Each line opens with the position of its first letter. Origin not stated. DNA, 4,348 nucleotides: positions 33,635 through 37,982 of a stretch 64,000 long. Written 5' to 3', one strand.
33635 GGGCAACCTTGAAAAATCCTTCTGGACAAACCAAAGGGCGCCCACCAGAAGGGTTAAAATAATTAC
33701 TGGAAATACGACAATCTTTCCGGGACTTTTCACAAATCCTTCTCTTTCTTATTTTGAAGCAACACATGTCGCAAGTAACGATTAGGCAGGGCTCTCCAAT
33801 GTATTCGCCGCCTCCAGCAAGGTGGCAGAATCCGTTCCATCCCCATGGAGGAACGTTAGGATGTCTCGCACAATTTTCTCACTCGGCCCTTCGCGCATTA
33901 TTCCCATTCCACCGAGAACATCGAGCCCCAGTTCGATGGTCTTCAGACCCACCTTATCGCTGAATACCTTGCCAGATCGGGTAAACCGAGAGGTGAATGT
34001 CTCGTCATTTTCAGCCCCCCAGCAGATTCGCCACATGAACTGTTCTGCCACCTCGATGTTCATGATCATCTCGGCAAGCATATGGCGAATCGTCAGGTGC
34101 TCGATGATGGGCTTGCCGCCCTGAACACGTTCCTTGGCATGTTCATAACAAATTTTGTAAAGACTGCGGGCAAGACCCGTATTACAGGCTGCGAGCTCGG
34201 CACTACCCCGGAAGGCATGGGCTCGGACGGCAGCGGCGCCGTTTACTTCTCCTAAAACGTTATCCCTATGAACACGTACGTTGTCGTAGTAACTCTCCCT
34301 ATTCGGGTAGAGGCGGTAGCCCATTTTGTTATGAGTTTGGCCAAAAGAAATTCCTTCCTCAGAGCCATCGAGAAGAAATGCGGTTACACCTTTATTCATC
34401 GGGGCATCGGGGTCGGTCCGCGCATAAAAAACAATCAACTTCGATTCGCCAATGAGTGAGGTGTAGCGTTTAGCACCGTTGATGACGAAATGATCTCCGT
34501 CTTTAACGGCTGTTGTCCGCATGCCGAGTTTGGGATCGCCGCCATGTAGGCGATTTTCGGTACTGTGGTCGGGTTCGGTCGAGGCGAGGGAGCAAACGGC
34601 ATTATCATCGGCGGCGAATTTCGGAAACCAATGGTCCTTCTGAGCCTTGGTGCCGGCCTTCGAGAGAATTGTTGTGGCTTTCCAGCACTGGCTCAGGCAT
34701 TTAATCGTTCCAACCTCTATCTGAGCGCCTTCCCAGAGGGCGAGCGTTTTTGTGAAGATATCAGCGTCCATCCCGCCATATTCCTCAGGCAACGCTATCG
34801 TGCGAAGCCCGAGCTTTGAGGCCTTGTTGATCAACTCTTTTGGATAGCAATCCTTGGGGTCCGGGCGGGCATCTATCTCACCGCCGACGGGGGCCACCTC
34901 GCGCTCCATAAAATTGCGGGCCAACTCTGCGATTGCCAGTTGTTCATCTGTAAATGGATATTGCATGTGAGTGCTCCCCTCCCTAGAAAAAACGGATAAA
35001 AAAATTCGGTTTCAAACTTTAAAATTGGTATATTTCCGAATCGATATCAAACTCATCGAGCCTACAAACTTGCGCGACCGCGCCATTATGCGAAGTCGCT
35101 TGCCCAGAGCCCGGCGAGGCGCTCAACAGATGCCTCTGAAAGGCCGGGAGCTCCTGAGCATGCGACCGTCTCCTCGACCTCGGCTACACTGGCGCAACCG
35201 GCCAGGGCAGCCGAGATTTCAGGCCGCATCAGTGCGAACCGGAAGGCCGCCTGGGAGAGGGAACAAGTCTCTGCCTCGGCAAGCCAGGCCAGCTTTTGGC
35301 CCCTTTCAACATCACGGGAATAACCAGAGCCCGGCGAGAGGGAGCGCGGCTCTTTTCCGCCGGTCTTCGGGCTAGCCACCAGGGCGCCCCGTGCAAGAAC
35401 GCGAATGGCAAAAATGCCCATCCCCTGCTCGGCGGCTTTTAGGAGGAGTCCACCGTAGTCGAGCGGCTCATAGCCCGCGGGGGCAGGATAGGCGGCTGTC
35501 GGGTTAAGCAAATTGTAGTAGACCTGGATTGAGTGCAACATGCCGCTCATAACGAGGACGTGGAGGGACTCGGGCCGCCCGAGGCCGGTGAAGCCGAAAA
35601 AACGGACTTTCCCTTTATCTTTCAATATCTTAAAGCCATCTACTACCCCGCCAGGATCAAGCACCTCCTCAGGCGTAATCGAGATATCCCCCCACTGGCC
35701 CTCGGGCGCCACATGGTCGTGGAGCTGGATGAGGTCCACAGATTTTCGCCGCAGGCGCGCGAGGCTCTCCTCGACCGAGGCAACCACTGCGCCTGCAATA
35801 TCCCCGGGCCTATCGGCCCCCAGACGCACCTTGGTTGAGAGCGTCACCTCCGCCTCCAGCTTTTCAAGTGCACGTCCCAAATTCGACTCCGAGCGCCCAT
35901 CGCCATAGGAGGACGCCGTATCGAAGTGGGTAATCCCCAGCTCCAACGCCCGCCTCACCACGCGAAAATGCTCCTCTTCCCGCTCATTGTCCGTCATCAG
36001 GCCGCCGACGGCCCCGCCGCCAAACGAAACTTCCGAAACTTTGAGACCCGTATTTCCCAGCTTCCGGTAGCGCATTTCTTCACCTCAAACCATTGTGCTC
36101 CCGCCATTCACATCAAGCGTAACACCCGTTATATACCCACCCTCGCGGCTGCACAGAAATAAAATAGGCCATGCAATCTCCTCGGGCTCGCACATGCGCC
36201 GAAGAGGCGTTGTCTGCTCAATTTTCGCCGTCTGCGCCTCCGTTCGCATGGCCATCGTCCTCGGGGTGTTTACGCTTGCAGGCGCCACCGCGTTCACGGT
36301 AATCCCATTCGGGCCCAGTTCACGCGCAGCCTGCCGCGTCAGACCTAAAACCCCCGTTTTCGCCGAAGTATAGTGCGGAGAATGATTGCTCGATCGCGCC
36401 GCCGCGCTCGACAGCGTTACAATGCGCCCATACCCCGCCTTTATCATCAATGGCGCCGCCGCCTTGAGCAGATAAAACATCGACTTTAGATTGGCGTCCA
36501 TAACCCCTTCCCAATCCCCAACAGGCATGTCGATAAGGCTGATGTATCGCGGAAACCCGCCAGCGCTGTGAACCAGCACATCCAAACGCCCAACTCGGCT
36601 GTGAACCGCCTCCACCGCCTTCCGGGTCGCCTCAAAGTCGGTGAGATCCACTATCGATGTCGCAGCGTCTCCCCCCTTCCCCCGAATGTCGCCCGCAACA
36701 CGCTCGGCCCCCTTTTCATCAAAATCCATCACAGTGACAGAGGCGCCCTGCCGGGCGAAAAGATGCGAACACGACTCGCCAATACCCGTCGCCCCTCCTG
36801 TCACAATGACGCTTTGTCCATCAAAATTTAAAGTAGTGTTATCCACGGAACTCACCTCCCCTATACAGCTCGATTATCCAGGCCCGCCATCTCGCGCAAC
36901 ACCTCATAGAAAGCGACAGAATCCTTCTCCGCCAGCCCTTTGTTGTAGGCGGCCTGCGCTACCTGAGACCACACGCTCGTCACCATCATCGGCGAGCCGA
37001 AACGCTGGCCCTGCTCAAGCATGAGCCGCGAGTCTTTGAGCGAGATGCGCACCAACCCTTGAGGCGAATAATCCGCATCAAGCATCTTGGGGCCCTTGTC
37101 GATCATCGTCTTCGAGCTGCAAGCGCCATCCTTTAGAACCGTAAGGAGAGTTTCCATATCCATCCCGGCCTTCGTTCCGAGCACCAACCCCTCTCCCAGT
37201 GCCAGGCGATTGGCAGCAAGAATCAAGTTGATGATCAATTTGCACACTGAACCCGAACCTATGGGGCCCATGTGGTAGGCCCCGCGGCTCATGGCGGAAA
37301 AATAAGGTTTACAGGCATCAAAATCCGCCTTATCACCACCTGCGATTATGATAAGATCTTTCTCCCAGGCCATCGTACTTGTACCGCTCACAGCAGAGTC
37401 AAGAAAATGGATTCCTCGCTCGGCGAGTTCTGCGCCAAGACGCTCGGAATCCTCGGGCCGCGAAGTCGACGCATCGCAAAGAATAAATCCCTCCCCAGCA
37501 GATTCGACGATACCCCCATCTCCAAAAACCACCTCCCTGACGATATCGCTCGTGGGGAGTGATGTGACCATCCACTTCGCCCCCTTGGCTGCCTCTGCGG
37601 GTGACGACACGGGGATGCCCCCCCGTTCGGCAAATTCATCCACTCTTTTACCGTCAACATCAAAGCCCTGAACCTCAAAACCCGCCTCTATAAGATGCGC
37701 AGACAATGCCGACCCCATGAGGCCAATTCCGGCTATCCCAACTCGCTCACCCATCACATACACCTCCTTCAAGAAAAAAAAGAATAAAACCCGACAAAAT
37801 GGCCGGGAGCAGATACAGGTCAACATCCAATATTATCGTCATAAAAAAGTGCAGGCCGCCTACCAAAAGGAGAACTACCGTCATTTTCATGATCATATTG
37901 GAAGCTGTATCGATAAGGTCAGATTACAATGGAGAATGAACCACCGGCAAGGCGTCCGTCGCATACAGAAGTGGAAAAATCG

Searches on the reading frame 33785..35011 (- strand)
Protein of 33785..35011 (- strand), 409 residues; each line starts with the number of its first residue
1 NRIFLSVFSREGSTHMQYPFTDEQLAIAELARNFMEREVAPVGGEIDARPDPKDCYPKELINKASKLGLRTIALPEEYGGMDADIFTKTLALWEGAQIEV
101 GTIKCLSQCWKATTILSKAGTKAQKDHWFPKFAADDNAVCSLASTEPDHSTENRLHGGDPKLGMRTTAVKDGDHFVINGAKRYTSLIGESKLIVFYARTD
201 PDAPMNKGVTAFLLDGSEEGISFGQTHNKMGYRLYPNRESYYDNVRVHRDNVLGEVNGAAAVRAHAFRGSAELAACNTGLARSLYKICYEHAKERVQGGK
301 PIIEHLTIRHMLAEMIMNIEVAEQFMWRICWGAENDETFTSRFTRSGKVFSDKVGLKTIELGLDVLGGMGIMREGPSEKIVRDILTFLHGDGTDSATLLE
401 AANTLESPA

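Call 45: search_protein_families(library=pfam, proteins=[window:33785-35011:-], max_evalue=0.00001)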
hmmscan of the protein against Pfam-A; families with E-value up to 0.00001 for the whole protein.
window:33785-35011:- (409 aa): 4 families
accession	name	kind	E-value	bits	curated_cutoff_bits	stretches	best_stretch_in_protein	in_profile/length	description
PF00441.29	Acyl-CoA_dh_1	-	5.3e-21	75.8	22.4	1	272-397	17-141/150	Acyl-CoA dehydrogenase, C-terminal domain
PF02771.21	Acyl-CoA_dh_N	-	7.5e-20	71.8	22.9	1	21-134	1-111/113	Acyl-CoA dehydrogenase, N-terminal domain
PF02770.24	Acyl-CoA_dh_M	-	4e-14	53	33.3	1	143-245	3-97/97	Acyl-CoA dehydrogenase, middle domain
PF08028.16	Acyl-CoA_dh_2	-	5.4e-08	33.6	22.7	1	273-386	3-125/134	Acyl-CoA dehydrogenase, C-terminal domain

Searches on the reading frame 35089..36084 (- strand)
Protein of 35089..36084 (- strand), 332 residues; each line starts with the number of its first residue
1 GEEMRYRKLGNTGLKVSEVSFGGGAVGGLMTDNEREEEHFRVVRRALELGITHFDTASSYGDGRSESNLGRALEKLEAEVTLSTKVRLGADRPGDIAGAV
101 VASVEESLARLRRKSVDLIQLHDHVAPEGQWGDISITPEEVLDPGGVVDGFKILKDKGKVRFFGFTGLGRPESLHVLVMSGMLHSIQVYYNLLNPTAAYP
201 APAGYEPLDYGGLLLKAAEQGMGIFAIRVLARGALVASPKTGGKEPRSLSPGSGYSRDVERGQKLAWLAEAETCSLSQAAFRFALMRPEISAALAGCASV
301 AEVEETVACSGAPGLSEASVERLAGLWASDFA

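Call 46: search_protein_families(library=pfam, proteins=[window:35089-36084:-], max_evalue=0.00001)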
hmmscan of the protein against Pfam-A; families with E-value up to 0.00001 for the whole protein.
window:35089-36084:- (332 aa): 1 family
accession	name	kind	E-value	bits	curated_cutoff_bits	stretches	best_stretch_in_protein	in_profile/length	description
PF00248.27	Aldo_ket_red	-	2.5e-37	129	24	1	19-326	2-289/291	Aldo/keto reductase family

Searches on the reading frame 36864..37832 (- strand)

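Call 46: search_protein_families(library=pfam, proteins=[window:36864-37832:-], max_evalue=0.00001)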
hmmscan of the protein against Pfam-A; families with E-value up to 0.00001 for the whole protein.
window:36864-37832:- (323 aa): 2 families
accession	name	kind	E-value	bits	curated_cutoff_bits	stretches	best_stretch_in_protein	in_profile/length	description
PF03446.21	NAD_binding_2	-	4.2e-39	134.6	21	1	30-189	1-161/161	NAD binding domain of 6-phosphogluconate dehydrogenase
PF14833.11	NAD_binding_11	-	5.7e-26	91.6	30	1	192-311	1-121/122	NAD-binding of NADP-dependent 3-hydroxyisobutyrate dehydrogenase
